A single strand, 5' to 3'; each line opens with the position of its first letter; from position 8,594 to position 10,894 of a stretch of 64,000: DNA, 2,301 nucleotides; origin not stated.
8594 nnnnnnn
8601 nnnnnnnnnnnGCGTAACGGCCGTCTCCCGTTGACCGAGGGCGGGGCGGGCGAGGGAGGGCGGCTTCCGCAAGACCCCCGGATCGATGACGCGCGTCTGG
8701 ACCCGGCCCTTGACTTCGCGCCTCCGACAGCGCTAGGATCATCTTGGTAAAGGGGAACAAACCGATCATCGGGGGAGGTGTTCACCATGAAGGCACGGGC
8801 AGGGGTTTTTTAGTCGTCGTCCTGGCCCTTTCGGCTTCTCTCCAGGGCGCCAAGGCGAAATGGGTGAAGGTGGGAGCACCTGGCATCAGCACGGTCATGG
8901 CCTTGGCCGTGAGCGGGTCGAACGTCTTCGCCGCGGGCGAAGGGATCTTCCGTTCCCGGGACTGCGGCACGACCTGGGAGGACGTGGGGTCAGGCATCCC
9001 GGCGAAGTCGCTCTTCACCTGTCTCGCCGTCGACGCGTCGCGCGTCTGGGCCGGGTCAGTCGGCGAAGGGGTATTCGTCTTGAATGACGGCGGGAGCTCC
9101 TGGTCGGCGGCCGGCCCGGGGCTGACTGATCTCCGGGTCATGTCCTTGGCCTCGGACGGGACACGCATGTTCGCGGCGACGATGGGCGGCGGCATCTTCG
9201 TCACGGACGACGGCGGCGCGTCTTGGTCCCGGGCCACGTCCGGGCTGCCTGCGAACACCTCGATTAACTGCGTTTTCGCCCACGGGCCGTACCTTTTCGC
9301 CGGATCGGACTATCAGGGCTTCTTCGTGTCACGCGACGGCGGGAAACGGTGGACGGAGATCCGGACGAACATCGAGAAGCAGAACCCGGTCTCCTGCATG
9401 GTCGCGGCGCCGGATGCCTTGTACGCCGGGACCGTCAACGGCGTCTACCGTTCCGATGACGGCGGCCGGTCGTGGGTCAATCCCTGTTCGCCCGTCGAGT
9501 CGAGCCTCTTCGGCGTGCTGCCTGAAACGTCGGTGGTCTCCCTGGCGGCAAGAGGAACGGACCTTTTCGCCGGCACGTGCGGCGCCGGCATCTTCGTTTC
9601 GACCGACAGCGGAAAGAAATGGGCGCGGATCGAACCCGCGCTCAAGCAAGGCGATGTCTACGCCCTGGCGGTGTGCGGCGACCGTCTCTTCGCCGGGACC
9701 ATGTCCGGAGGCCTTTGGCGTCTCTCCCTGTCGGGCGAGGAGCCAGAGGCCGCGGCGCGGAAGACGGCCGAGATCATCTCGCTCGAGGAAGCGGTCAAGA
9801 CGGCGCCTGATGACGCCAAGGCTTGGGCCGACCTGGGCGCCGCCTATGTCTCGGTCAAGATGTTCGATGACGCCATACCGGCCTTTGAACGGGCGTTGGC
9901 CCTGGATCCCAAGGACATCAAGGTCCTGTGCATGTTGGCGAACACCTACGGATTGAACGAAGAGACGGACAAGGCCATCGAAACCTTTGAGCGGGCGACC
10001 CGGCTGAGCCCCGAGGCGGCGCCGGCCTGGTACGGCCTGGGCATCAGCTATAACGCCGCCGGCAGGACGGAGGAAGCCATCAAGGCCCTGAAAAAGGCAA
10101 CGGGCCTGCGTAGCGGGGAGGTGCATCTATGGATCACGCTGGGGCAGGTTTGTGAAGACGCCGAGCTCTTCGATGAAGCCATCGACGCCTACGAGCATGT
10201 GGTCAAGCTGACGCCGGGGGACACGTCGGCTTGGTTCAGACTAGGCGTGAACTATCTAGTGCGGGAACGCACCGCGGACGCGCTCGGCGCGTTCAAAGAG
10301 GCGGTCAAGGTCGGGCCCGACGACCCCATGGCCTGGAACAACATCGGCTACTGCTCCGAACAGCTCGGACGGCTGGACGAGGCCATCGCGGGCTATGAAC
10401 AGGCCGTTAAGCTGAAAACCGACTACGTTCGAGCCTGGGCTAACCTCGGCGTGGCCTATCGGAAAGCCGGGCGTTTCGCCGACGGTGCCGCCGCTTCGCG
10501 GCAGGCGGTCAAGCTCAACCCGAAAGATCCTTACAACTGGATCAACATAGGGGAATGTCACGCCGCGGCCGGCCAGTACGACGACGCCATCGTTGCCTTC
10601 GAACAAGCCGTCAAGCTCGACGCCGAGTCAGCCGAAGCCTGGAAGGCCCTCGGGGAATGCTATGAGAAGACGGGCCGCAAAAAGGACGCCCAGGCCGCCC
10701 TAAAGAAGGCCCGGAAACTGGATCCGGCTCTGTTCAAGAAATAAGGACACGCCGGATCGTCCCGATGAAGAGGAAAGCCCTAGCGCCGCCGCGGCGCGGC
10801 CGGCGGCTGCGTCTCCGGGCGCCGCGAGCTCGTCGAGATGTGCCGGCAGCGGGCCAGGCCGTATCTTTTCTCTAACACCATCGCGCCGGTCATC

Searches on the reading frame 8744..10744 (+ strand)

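Call 25: search_protein_families(library=pfam, proteins=[window:8744-10744:+], max_evalue=0.001)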
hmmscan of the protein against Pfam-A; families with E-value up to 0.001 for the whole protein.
window:8744-10744:+ (666 aa): 28 families (the best 25 are shown)
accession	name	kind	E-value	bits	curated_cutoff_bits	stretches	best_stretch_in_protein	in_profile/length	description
PF00515.34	TPR_1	-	4.5e-62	203.9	27.8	7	358-391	1-34/34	Tetratricopeptide repeat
PF07719.23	TPR_2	-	4.3e-58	189.1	27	5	630-662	1-33/34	Tetratricopeptide repeat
PF13181.12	TPR_8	-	1.2e-47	156.4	25.7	2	530-560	3-33/34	Tetratricopeptide repeat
PF13432.12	TPR_16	-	8.6e-45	151.2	32.7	6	499-557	2-60/65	Tetratricopeptide repeat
PF13431.12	TPR_17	-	1e-44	147.5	24.4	2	380-413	1-34/34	Tetratricopeptide repeat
PF13414.12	TPR_11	-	3.8e-44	148.6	26.8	3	540-576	6-42/42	TPR repeat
PF13428.12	TPR_14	-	2.1e-41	136.5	23.5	3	359-400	2-43/44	Tetratricopeptide repeat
PF14559.12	TPR_19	-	6.6e-37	126.1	25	6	607-661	2-56/68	Tetratricopeptide repeat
PF13424.12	TPR_12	-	1.2e-30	105.9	30.1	5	599-660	6-75/77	Tetratricopeptide repeat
PF23914.1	TPR_CcmH_CycH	-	6.1e-30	104.6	42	3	346-404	38-96/158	Cytochrome c-type biogenesis protein H TPR domain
PF13371.12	TPR_9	-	2.8e-24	85.4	35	1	571-631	4-64/73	Tetratricopeptide repeat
PF13176.12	TPR_7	-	1.1e-23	81.7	27.9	0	360-391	1-34/36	Tetratricopeptide repeat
PF12895.13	ANAPC3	-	1.6e-22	80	27.2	2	372-452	3-82/82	Anaphase-promoting complex, cyclosome, subunit 3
PF13174.12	TPR_6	-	2.5e-20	72.1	26.3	0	428-451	2-25/33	Tetratricopeptide repeat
PF25063.1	ARM_TT21_C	-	5.9e-15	56.1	35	1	372-528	35-198/209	Tetratricopeptide repeat protein 21 C-terminal ARM domain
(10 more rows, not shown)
